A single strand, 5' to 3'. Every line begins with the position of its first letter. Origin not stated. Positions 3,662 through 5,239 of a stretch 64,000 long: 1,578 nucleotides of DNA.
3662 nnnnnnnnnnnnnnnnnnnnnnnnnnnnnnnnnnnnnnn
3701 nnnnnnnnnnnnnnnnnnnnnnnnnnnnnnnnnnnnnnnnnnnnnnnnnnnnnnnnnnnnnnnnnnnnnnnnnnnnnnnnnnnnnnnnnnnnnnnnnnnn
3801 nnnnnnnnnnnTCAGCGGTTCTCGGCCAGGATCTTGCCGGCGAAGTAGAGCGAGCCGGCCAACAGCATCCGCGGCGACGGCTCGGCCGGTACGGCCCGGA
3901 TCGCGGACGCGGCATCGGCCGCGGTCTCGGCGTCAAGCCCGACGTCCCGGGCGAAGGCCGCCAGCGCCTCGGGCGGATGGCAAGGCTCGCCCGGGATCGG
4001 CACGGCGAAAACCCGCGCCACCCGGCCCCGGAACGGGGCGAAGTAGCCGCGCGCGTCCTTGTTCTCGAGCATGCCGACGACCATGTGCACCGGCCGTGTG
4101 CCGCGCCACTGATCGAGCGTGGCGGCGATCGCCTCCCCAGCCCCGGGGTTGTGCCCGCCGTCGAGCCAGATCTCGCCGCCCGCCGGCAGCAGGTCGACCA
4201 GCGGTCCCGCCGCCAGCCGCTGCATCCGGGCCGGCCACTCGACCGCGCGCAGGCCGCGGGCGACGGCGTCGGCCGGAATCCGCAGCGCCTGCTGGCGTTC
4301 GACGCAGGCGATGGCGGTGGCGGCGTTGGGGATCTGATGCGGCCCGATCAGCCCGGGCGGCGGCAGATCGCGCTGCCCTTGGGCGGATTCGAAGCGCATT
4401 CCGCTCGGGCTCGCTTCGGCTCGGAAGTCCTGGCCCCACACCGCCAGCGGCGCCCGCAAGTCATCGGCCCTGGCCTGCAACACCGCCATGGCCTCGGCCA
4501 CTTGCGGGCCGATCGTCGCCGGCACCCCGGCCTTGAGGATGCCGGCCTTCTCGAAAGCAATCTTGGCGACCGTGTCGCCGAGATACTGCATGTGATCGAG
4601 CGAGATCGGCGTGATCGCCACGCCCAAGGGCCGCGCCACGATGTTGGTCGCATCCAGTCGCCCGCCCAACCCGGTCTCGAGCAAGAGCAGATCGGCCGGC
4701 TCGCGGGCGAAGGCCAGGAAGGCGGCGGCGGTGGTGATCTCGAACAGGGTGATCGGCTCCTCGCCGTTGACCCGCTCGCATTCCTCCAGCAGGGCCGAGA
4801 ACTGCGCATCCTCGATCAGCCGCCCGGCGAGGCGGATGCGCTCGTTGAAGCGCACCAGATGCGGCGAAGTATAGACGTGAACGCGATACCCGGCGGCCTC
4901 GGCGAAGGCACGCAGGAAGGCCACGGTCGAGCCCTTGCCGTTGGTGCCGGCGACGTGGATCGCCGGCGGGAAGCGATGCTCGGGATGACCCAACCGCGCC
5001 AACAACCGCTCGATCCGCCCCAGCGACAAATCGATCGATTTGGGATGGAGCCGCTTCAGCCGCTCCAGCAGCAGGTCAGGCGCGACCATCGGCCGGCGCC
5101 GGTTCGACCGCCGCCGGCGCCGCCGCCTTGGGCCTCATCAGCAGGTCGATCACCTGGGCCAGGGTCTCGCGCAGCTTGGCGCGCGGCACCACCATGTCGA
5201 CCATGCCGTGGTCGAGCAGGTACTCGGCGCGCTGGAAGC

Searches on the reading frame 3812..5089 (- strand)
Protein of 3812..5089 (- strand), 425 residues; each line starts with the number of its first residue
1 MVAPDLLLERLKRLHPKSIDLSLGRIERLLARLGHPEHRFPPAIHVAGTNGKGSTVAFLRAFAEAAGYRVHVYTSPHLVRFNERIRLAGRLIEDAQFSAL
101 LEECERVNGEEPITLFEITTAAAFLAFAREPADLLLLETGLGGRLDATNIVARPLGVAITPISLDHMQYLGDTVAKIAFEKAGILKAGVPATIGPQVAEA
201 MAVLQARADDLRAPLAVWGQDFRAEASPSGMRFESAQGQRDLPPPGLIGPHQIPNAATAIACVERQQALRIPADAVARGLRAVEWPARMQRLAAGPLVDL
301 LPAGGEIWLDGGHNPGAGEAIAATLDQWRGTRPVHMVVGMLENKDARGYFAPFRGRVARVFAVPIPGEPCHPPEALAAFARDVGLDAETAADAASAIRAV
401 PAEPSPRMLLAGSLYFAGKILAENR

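Call 57: search_protein_families(library=pfam, proteins=[window:3812-5089:-], max_evalue=0.0001)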
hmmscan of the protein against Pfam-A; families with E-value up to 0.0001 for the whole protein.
window:3812-5089:- (425 aa): 2 families
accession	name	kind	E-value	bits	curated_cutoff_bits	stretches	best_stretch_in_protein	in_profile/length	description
PF02875.26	Mur_ligase_C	-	2.5e-09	38.5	28.4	1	306-413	13-126/127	Mur ligase, glutamate ligase domain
PF08245.18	Mur_ligase_M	-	8.2e-07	29.6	24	1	46-262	1-199/200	Mur ligase middle domain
